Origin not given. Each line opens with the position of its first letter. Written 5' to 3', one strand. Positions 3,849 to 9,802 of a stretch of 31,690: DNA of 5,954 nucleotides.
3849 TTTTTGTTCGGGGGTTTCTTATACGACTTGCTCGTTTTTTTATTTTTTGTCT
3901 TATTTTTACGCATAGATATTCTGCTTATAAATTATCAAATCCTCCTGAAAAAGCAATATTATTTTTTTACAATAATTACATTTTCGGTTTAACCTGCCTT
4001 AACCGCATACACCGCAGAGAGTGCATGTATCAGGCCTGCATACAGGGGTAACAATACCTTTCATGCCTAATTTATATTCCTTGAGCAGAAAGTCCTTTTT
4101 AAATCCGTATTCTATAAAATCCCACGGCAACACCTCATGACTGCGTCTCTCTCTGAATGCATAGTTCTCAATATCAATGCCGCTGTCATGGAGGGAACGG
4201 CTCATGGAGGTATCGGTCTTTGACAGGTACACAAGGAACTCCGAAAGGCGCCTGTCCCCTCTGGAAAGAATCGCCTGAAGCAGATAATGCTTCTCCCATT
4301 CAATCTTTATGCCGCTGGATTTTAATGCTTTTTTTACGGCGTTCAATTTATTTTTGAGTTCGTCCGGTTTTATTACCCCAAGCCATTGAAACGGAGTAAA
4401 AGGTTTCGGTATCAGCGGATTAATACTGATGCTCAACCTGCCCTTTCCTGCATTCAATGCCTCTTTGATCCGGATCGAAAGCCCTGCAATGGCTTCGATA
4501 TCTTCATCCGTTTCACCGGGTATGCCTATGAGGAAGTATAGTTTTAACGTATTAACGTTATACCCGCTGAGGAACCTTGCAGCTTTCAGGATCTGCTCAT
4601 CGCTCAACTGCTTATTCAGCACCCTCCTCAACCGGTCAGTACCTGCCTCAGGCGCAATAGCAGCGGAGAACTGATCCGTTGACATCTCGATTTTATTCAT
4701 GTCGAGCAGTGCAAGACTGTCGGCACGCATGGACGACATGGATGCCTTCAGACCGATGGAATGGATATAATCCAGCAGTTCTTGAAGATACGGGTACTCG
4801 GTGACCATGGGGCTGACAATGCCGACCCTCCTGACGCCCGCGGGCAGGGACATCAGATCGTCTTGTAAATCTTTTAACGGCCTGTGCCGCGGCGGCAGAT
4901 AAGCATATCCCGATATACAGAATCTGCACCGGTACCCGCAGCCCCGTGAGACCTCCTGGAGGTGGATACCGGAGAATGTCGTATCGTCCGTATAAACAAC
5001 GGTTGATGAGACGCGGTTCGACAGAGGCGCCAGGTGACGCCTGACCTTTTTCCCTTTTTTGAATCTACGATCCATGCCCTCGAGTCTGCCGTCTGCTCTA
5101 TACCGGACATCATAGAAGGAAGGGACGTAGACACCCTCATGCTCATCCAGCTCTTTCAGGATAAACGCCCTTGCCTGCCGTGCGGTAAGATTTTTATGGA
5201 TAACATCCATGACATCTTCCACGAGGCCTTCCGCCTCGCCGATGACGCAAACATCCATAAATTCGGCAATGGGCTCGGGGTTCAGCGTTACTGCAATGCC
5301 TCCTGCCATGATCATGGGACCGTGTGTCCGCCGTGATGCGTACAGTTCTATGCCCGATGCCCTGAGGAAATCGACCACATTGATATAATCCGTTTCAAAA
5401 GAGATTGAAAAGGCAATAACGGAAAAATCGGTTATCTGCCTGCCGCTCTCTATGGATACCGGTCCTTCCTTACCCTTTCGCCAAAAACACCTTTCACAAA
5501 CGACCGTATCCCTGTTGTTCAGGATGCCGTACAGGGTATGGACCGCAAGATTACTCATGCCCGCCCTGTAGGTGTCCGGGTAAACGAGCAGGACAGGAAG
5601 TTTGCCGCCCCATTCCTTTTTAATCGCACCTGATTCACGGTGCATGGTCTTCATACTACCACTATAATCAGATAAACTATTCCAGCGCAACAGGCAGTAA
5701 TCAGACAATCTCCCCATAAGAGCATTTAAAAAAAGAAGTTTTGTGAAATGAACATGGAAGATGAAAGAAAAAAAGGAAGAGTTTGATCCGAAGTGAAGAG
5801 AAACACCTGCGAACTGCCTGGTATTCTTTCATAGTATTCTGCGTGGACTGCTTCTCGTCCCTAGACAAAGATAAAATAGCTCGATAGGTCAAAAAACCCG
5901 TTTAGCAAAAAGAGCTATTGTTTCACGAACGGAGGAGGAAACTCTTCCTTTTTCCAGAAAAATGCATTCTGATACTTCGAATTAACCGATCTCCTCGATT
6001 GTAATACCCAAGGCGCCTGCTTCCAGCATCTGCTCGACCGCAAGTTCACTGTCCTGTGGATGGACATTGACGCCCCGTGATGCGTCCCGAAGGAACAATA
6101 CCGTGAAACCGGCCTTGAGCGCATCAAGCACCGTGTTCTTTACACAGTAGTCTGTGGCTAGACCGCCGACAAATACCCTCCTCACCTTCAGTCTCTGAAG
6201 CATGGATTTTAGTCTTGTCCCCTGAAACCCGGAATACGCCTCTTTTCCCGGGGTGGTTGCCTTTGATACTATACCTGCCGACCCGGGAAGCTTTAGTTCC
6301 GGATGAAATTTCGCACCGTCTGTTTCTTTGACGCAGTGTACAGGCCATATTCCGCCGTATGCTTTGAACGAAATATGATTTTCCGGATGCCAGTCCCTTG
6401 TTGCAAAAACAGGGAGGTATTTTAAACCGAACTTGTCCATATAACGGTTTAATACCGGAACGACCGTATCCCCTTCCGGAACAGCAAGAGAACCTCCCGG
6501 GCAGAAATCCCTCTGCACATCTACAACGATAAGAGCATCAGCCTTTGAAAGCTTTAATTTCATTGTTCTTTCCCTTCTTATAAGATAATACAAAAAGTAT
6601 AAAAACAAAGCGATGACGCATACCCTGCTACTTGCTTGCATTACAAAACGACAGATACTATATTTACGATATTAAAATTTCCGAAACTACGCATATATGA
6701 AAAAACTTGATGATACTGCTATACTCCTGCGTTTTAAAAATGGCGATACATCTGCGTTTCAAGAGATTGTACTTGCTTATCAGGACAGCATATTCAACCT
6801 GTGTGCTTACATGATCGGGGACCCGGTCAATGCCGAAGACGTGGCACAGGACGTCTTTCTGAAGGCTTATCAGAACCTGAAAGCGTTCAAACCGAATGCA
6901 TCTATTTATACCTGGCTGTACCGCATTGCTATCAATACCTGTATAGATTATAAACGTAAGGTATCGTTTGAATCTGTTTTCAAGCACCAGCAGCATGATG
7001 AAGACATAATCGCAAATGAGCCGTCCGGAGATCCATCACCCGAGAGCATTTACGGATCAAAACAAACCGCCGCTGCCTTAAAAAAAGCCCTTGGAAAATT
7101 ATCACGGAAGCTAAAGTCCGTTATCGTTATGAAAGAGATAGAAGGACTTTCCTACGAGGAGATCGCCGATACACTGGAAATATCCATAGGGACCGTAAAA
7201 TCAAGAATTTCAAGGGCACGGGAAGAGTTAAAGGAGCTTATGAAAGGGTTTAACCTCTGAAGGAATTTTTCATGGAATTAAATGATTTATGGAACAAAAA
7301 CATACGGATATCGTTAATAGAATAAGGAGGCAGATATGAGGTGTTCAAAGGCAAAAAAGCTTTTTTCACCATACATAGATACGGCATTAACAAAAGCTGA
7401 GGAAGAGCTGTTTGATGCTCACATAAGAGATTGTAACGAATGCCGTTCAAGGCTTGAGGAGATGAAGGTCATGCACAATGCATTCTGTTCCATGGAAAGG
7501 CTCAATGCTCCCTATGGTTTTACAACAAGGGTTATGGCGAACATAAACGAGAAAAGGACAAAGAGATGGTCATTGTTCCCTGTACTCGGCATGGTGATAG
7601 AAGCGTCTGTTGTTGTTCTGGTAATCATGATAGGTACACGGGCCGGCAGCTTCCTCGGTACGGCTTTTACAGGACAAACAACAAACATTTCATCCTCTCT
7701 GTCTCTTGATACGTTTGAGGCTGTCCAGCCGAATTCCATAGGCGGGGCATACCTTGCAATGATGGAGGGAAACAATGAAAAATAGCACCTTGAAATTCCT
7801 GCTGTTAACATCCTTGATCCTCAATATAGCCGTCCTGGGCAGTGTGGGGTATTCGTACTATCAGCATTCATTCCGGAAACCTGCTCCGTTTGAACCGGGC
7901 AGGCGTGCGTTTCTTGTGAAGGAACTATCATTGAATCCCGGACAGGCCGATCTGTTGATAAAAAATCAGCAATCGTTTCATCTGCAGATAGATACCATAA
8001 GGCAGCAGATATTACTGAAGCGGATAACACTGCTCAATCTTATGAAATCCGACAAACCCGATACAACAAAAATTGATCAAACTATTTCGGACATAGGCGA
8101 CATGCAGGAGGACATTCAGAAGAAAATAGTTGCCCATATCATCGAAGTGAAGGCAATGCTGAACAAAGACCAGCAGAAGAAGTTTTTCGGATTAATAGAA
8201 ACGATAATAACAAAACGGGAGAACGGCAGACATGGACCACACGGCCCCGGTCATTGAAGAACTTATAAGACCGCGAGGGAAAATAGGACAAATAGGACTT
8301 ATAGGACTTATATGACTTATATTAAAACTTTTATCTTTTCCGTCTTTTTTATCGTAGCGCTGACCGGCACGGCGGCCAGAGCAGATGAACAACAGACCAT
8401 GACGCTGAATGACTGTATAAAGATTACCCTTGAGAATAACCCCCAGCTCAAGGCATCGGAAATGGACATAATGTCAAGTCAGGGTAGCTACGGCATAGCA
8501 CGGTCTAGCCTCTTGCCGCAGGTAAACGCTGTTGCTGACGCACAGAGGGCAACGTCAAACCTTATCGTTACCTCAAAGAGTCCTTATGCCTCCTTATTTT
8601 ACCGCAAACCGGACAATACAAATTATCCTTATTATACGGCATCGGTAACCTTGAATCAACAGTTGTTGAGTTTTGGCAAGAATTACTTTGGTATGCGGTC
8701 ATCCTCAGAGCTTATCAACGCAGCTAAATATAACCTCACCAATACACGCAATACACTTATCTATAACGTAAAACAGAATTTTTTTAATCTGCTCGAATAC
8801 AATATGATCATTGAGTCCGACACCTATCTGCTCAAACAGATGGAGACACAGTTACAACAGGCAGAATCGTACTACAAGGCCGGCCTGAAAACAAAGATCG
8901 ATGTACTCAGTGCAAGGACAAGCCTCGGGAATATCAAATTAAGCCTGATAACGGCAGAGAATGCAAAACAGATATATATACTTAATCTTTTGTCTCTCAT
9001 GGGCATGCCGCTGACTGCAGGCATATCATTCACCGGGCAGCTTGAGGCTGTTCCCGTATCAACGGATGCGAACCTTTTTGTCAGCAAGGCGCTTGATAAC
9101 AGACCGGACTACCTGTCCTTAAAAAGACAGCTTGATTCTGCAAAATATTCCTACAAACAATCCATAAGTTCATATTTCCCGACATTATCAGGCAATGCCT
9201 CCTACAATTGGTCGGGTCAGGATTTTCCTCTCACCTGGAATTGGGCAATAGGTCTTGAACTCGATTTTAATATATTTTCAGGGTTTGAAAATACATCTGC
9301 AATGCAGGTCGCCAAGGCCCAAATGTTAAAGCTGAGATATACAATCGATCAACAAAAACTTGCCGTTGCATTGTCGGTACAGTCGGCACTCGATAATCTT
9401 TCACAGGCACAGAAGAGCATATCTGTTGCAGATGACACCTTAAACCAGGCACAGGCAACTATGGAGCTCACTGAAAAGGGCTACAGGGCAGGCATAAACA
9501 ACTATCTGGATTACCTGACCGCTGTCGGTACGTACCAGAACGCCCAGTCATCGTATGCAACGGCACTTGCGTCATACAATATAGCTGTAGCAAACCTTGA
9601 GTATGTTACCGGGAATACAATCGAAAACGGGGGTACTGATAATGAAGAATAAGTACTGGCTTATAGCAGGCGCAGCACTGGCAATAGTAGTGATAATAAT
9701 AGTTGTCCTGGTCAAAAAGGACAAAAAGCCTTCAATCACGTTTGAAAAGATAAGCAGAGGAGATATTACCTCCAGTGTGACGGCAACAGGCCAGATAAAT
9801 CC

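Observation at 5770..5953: Unnamed ~185-nt structured element in two copies with compensatory base changes (second copy 14026-14212)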

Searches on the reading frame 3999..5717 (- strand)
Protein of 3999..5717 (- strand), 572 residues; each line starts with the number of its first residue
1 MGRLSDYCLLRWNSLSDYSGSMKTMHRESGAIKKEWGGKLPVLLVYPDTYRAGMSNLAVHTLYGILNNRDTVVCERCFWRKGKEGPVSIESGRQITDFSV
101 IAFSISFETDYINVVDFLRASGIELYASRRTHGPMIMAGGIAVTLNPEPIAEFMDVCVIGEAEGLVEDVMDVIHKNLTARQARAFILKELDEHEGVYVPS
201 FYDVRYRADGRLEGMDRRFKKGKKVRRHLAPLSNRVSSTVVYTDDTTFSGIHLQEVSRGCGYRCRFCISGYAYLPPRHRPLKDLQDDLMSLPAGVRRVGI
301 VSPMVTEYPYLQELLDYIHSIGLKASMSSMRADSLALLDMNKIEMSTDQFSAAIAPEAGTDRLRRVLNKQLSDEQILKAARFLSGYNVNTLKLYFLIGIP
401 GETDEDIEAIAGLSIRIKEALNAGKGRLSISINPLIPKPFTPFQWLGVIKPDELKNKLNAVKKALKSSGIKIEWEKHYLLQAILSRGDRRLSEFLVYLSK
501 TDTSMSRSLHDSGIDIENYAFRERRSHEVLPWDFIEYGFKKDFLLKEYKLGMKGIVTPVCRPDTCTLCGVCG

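Call 15: search_protein_families(library=pfam, proteins=[window:3999-5717:-])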
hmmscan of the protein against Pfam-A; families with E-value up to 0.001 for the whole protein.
window:3999-5717:- (572 aa): 3 families
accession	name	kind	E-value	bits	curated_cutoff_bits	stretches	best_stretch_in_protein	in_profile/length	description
PF19864.5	Radical_SAM_N2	-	1.2e-37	129.1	29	1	59-199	2-151/151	Radical SAM proteins, N-terminal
PF04055.27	Radical_SAM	-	7.2e-15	56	29.5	1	256-411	3-163/166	Radical SAM superfamily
PF02310.24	B12-binding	-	0.00026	21.2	32.1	1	97-169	51-120/121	B12 binding domain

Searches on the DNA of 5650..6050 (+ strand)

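Call 7: search_rna_families(source=window, start=5650, end=6050, threshold=evalue, max_evalue=10, show_alignments=2)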
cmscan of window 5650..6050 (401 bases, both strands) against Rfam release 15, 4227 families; matches with E-value up to 10: 1.
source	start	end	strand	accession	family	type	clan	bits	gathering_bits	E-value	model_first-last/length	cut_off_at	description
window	5691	5870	-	RF01983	Pinc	Gene; lncRNA;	-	22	60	0.16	1-154/154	no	Pregnancy induced noncoding RNA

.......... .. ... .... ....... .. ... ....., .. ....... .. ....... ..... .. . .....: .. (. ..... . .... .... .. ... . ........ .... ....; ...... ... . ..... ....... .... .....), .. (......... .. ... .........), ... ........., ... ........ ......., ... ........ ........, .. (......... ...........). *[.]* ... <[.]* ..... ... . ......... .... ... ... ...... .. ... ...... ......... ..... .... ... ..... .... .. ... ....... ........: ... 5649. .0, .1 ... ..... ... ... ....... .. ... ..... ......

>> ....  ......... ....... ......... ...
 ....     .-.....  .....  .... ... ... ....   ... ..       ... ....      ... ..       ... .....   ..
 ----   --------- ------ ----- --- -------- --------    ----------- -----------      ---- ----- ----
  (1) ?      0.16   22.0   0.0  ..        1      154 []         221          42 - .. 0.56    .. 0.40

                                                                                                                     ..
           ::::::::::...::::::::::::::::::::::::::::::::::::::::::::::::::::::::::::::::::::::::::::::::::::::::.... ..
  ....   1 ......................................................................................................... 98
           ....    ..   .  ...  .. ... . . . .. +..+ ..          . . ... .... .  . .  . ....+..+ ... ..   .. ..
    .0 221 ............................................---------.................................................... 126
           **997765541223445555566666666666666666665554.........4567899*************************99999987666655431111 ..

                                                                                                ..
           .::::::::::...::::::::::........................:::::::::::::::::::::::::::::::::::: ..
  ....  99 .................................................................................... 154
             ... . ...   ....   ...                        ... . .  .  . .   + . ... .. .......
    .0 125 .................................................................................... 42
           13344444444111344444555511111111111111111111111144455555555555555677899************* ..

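Call 69: search_dna_similar(query=window:5762-5958:+, collection=plasmids, mode=distant, max_evalue=0.001, max_rows=5)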
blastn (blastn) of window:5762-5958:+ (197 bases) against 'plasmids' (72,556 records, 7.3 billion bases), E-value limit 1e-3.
No match.

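Call 70: search_dna_similar(query=window:5762-5958:+, collection=phages, mode=distant, max_evalue=0.001, max_rows=5)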
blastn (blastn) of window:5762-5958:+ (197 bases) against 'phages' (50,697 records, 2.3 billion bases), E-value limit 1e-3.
No match.

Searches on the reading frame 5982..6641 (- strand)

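Call 15: search_protein_families(library=pfam, proteins=[window:5982-6641:-])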
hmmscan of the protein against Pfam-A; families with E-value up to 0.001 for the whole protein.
window:5982-6641:- (219 aa): 1 family
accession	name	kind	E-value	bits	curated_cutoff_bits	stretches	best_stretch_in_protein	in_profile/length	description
PF00857.26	Isochorismatase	-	7.6e-30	104.7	27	1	36-216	2-174/175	Isochorismatase domain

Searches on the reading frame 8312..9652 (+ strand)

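Call 15: search_protein_families(library=pfam, proteins=[window:8312-9652:+])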
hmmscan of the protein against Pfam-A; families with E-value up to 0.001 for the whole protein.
window:8312-9652:+ (446 aa): 1 family
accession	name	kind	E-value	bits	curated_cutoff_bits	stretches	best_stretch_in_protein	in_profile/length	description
PF02321.23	OEP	-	1.5e-66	224.2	22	2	256-434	4-187/187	Outer membrane efflux protein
